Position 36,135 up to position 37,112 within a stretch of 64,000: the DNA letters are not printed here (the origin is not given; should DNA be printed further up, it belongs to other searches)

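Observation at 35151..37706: Tandem duplication of a [small gene]-[promoter]-[225-aa gene] module with decaying small-gene copies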

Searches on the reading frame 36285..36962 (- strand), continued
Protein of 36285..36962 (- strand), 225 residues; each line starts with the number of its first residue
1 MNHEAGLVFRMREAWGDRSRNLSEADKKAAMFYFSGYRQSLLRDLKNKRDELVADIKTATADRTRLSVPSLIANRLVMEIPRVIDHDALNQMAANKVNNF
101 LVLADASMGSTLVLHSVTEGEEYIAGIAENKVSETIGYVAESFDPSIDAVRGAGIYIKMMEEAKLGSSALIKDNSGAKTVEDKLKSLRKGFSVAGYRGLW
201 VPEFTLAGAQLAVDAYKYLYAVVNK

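Call 67: find_encoding_contigs(protein=P0016, flank=8000, max_places=2)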
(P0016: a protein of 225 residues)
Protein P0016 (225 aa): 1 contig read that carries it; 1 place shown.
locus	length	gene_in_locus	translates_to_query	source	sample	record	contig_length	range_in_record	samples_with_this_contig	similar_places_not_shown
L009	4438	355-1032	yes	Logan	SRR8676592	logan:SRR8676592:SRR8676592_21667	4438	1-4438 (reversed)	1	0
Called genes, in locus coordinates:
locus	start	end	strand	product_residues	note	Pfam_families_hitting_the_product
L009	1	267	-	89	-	?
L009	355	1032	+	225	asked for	-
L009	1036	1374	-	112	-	PF05899:Cupin_3 (weak), PF07883:Cupin_2 (weak)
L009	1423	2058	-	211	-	PF00657:Lipase_GDSL, PF13472:Lipase_GDSL_2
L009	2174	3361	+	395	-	PF05239:PRC (faint), PF03448:MgtE_N, PF00571:CBS (weak)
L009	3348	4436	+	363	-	?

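Call 77: search_dna_similar(query=window:36285-36962:-, collection=phages, mode=protein, max_evalue=0.01, max_rows=10)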
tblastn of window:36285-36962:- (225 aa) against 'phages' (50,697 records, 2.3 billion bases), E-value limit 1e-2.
No match.

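Call 78: find_related_loci(query=A8, collection=metagenome_contigs, flank=5000)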
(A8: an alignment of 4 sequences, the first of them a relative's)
Query A8 (235 aa) in metagenome_contigs; peptide patterns used: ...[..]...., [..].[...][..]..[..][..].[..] (x = any residue, [..] = any of these).
408 stretches matched a pattern; 4 encode a relative of the query (tblastn E <= 1e-3); 4 distinct loci.
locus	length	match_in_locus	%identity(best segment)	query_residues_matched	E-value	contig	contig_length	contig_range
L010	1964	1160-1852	26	11-235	5e-16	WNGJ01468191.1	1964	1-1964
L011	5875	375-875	29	59-230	3e-10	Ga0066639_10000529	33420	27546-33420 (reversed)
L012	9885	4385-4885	29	59-230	3e-10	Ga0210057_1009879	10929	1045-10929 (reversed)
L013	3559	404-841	27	87-230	3e-9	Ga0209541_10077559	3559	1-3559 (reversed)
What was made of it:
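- Tried and rejected: The JGI metagenome scan gave only four distant loci (call 78).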

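Call 80: search_protein_families(library=pfam, proteins=[L012:597-2258:+, L012:2282-4114:+, L012:4214-4909:+, L012:5077-5796:+, L012:5799-6293:+, L012:6328-8259:+, L012:8260-8748:+, L012:8745-9173:+, L013:861-1784:-, L010:324-788:+], max_evalue=0.001)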
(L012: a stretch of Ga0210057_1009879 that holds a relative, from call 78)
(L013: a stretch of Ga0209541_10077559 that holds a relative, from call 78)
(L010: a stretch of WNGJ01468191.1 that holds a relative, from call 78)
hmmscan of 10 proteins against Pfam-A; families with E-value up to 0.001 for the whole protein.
L012:597-2258:+ (553 aa): 1 family
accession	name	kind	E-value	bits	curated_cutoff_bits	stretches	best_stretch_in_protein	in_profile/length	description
PF03023.19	MurJ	-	2.1e-60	205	27.4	1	46-478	3-431/451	Lipid II flippase MurJ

L012:2282-4114:+ (610 aa): 7 families
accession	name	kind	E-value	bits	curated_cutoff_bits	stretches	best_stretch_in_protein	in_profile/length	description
PF00009.33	GTP_EFTU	-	1.6e-52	178.3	26.5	1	6-181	3-188/188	Elongation factor Tu GTP binding domain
PF06421.17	LepA_C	-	5.7e-40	136.2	29.7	2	548-609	46-107/107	GTP-binding protein LepA C-terminus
PF00679.30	EFG_C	-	5.4e-19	68.4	27.9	1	394-479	2-87/89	Elongation factor G C-terminus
PF03144.31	GTP_EFTU_D2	-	2.7e-07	31.3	30.3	1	207-277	1-73/73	Elongation factor Tu domain 2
PF00071.28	Ras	-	3.3e-06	27.2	21.6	1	31-179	8-160/162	Ras family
PF22042.2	EF-G_D2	-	4.8e-06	27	27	1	193-232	2-42/84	Elongation factor G domain 2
PF01926.29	MMR_HSR1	-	0.00076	20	21.9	0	11-132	4-113/113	50S ribosome-binding GTPase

L012:4214-4909:+ (231 aa): 0 families

L012:5077-5796:+ (239 aa): 2 families
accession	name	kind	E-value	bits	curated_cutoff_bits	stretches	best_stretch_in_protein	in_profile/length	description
PF01628.27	HrcA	-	2.9e-19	70.4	22.2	1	92-224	93-215/215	HrcA protein C terminal domain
PF03444.21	HrcA_DNA-bdg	-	5.9e-05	23.1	21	1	2-70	1-68/79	Winged helix-turn-helix transcription repressor, HrcA DNA-binding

L012:5799-6293:+ (164 aa): 1 family
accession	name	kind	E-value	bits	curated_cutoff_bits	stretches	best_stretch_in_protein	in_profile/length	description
PF01025.24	GrpE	-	6.3e-37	127.2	25.8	1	9-145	19-165/165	GrpE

L012:6328-8259:+ (643 aa): 2 families
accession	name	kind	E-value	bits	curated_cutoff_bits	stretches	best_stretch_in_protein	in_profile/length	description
PF00012.26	HSP70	-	1.2e-258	859.8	20.6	1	6-597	1-598/599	Hsp70 protein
PF06723.19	MreB_Mbl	-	6.3e-15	55.3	27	1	121-370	80-316/327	MreB/Mbl protein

L012:8260-8748:+ (162 aa): 0 families

L012:8745-9173:+ (142 aa): 1 family
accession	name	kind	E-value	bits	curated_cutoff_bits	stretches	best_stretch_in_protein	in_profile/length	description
PF22091.2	DUF6941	-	2.1e-20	73.8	27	1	8-124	2-124/125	Family of unknown function (DUF6941)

L013:861-1784:- (307 aa): 3 families
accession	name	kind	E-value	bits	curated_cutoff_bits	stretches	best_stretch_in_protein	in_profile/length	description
PF00892.27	EamA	-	9.2e-41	139.7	28.2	2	159-293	2-133/135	EamA-like transporter family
PF03151.22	TPT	-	2.1e-05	24.5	30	0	55-168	51-161/291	Triose-phosphate Transporter family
PF05653.20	Mg_trans_NIPA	-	0.0005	19.8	26.2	0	114-146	89-121/295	Magnesium transporter NIPA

L010:324-788:+ (154 aa): 1 family
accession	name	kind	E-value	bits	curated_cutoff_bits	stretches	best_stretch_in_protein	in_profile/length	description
PF09903.14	DUF2130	-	6.8e-18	65.3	26.7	1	3-140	114-248/255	Uncharacterized protein conserved in bacteria (DUF2130)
